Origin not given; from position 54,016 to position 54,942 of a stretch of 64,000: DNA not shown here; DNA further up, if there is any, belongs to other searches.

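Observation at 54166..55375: DUF5343-like gene translationally coupled to a HEPN gene with an intact Rx4H motif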

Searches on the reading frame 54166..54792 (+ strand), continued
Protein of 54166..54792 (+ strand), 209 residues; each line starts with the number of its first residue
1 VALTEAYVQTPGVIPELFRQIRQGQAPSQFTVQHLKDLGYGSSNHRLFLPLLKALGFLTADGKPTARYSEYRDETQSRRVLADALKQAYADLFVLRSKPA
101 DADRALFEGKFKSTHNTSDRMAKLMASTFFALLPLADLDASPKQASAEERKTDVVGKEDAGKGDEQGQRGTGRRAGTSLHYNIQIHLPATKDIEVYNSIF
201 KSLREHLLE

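Call 65: fold_search(model_id=the predicted structure, library=viral)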
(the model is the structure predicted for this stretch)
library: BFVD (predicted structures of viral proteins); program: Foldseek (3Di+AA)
matches with E <= 10: 74; with E <= 0.001: 0
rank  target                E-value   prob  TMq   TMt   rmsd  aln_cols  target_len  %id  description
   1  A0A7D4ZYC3            5.1e-01  0.08  0.14  0.13  21.6       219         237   12  Uncharacterized protein [Vesanto virus]
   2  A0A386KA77            5.7e-01  0.11  0.16  0.16  19.5       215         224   13  Uncharacterized protein [Gordonia phage Turuncu]
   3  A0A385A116            1.1e+00  0.07  0.15  0.18  14.9       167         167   12  (no name in the UniProt tables at hand)
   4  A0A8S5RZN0            1.4e+00  0.14  0.17  0.26  11.0       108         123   10  Uncharacterized protein [Myoviridae sp. ctNQV2]
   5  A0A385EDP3            1.4e+00  0.10  0.19  0.25  15.9       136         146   11  Uncharacterized protein [Caulobacter phage CcrPW]
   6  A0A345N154            1.4e+00  0.06  0.13  0.13  34.0       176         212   15  (no name in the UniProt tables at hand)
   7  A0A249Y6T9            1.6e+00  0.11  0.21  0.22  18.7       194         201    7  (no name in the UniProt tables at hand)
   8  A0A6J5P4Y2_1          1.7e+00  0.09  0.19  0.06  22.1       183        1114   18  Uncharacterized protein [uncultured Caudovirales phage]
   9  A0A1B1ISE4            1.8e+00  0.04  0.14  0.07  22.5       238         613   11  (no name in the UniProt tables at hand)
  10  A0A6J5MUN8            2.0e+00  0.06  0.13  0.05  20.2       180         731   12  Uncharacterized protein [uncultured Caudovirales phage]
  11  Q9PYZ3                2.0e+00  0.04  0.15  0.12  19.8       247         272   13  ORF50 [Xestia c-nigrum granulosis virus]
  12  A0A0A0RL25            2.0e+00  0.04  0.14  0.08  22.0       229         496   11  Uncharacterized protein [Yellowstone Lake virophage 5]
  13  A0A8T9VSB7            2.1e+00  0.09  0.19  0.17  18.9       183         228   12  (no name in the UniProt tables at hand)
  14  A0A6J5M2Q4            2.2e+00  0.25  0.18  0.33  22.4       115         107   14  Uncharacterized protein [uncultured Caudovirales phage]
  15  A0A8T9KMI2            2.3e+00  0.04  0.16  0.06  22.6       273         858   12  (no name in the UniProt tables at hand)
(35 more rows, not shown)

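Call 71: list_cluster_members(proteins=[P0001, window:54166-54792:+])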
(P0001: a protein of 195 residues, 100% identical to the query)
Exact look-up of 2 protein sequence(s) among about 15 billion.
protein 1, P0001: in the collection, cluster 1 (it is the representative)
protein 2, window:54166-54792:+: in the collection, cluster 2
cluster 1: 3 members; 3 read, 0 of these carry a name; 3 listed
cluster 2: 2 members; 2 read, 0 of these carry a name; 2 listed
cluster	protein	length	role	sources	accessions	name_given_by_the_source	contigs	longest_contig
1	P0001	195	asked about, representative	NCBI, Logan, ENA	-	-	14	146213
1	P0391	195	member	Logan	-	-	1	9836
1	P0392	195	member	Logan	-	-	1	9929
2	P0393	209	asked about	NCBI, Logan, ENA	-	-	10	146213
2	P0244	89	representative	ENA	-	-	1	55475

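Call 73: search_protein_families(library=pfam, proteins=[P0262, P0269, P0388, P0372, P0296, P0300, P0331, P0338, P0277, P0271], max_evalue=0.01)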
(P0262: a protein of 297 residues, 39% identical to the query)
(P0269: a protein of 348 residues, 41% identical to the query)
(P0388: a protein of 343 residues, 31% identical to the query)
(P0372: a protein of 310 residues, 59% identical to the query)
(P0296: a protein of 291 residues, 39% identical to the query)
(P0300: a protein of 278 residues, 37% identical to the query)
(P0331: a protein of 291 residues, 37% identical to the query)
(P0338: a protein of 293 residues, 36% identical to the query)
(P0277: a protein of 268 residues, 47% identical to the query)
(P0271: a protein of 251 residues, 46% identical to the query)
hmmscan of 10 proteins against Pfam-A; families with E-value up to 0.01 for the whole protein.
P0262 (297 aa): 1 family
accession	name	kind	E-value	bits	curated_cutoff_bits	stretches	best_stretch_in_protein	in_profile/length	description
PF17278.7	DUF5343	-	3.8e-43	147.6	27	1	89-225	2-138/140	Family of unknown function (DUF5343)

P0269 (348 aa): 1 family
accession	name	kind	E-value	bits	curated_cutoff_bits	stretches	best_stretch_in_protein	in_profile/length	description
PF17278.7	DUF5343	-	1.4e-42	145.7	27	1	140-272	4-138/140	Family of unknown function (DUF5343)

P0388 (343 aa): 1 family
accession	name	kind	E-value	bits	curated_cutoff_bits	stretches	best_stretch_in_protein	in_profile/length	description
PF17278.7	DUF5343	-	1.6e-39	135.8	27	1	136-269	1-136/140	Family of unknown function (DUF5343)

P0372 (310 aa): 1 family
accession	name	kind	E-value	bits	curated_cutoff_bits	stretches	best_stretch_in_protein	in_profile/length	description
PF13546.12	DDE_5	-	1.4e-06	28.5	27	1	82-163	75-156/272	DDE superfamily endonuclease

P0296 (291 aa): 1 family
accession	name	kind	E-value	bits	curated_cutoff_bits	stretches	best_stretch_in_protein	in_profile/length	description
PF17278.7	DUF5343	-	1.2e-36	126.5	27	1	77-211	2-136/140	Family of unknown function (DUF5343)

P0300 (278 aa): 1 family
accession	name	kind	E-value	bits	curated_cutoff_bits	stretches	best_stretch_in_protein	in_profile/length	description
PF17278.7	DUF5343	-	5.1e-40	137.4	27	1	80-215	1-138/140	Family of unknown function (DUF5343)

P0331 (291 aa): 1 family
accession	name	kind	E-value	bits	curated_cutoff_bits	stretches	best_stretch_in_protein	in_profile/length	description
PF17278.7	DUF5343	-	9.8e-30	104.1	27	1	108-224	23-138/140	Family of unknown function (DUF5343)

P0338 (293 aa): 1 family
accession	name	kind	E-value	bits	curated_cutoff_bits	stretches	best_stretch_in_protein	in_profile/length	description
PF17278.7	DUF5343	-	2.4e-39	135.2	27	1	93-230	1-138/140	Family of unknown function (DUF5343)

P0277 (268 aa): 1 family
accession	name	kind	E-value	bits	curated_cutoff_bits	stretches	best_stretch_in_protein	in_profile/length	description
PF17278.7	DUF5343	-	3.1e-44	151.1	27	1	7-142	2-137/140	Family of unknown function (DUF5343)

P0271 (251 aa): 1 family
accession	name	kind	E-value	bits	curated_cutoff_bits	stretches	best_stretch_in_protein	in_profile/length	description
PF17278.7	DUF5343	-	2e-36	125.8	27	1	6-139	1-136/140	Family of unknown function (DUF5343)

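Call 75: find_encoding_contigs(protein=P0136, flank=6000, max_places=3)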
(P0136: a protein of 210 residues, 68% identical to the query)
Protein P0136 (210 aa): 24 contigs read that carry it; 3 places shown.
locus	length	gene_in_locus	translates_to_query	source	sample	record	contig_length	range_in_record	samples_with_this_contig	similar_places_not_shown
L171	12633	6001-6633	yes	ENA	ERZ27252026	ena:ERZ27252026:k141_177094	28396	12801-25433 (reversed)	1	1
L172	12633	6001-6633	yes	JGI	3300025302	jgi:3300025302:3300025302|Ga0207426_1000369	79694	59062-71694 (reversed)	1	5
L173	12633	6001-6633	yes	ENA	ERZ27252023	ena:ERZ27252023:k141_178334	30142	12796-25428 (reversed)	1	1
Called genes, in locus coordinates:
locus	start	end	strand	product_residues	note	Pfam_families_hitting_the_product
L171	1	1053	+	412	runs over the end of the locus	PF07690:MFS_1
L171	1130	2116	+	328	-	-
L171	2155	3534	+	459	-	PF17200:sCache_2, PF08269:dCache_2, PF17201:Cache_3-Cache_2, PF07730:HisKA_3, PF02518:HATPase_c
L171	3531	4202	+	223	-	PF00072:Response_reg, PF00196:GerE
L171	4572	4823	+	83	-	-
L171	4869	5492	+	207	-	-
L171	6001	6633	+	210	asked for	PF17278:DUF5343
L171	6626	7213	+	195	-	PF18725:HEPN_SAV2148, PF18731:HEPN_Swt1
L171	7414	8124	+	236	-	PF05721:PhyH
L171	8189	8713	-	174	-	PF02826:2-Hacid_dh_C, PF03446:NAD_binding_2 (weak)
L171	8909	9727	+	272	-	PF01209:Ubie_methyltran, PF13847:Methyltransf_31, PF08241:Methyltransf_11, PF08242:Methyltransf_12, PF13649:Methyltransf_25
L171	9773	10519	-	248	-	PF00557:Peptidase_M24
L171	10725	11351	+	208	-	PF06080:DUF938, PF08242:Methyltransf_12 (weak), PF13649:Methyltransf_25 (weak)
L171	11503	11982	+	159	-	PF14113:Tae4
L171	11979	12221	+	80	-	-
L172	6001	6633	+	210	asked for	PF17278:DUF5343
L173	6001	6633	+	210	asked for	PF17278:DUF5343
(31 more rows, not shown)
